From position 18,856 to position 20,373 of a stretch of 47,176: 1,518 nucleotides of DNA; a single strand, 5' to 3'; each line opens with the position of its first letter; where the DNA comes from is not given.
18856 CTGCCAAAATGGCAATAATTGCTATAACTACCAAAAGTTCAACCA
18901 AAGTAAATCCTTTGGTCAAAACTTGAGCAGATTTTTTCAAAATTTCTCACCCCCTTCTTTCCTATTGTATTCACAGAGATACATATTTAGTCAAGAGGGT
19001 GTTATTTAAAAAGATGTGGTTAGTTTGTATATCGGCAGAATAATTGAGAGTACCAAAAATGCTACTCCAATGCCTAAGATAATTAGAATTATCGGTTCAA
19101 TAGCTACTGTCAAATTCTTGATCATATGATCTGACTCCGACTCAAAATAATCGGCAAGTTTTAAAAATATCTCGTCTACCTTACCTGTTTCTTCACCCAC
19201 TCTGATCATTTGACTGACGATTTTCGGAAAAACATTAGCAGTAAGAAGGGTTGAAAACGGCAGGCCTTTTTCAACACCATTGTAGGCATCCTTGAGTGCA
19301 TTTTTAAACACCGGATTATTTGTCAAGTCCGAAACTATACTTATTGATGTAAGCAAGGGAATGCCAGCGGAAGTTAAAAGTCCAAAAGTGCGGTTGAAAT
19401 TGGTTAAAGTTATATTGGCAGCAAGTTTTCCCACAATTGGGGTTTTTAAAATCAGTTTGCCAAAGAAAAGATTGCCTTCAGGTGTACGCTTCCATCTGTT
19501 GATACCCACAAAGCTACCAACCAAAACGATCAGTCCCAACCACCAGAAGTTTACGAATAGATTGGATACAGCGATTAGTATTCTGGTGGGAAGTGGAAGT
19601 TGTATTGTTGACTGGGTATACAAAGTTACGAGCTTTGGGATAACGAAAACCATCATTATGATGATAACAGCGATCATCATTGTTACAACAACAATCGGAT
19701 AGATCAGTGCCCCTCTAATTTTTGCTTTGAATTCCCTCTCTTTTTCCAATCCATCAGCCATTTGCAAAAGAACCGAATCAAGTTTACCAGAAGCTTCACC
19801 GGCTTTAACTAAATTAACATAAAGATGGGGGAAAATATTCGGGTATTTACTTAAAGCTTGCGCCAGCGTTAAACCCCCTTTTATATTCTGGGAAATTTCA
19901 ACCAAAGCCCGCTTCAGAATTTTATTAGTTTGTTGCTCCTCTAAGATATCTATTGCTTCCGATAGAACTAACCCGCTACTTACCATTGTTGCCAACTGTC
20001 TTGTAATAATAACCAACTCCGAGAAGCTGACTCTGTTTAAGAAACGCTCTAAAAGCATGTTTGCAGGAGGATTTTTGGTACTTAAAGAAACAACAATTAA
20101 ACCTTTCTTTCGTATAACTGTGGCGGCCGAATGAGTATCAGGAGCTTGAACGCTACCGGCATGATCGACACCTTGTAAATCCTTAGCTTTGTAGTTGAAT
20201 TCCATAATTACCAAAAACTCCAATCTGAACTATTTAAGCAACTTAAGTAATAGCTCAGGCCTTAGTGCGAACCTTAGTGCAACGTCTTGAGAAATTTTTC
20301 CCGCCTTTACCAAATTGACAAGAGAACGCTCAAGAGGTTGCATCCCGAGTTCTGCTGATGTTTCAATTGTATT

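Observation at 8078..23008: Eighteen-gene, single-strand, secretin-less type IV pilus locus with eleven pilin-like genes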

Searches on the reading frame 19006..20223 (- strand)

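Call 4: search_protein_families(library=pfam, proteins=[window:19006-20223:-], max_evalue=0.01)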
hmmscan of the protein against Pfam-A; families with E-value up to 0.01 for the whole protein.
window:19006-20223:- (405 aa): 1 family
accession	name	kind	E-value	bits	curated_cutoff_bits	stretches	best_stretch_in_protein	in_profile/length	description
PF00482.28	T2SSF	-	6.7e-62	207.5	25.2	2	74-196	2-125/125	Type II secretion system (T2SS), protein F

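Call 6: search_protein_families(library=ncbifam, proteins=[window:19006-20223:-], max_evalue=0.01)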
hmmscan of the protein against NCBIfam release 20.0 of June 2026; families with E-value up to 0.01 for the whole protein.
window:19006-20223:- (405 aa): 6 families
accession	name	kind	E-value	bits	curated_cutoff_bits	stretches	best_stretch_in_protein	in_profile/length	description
TIGR02120.1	GspF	equivalog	1e-107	360.9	424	1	9-402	1-398/401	type II secretion system inner membrane protein GspF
NF052607.1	T4PiliAsmPilCThrm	equivalog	3e-88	296.7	700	1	8-402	3-401/406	type IV pilus assembly protein PilC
NF052606.1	T4PiliAsmPilCMyx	equivalog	4.5e-80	269.5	700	1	8-402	21-415/419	type IV pilus assembly protein PilC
NF007861.0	PRK10573.1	equivalog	2.6e-78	263.9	401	1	11-403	9-396/401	protein transport protein HofC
NF047826.1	T3SSXpsF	equivalog_domain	3.3e-72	243.5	650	1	9-403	4-402/405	type II secretion system protein XpsF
NF041012.2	T4P_ComGB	equivalog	2.8e-40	138.7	240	1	74-401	7-330/332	competence type IV pilus assembly protein ComGB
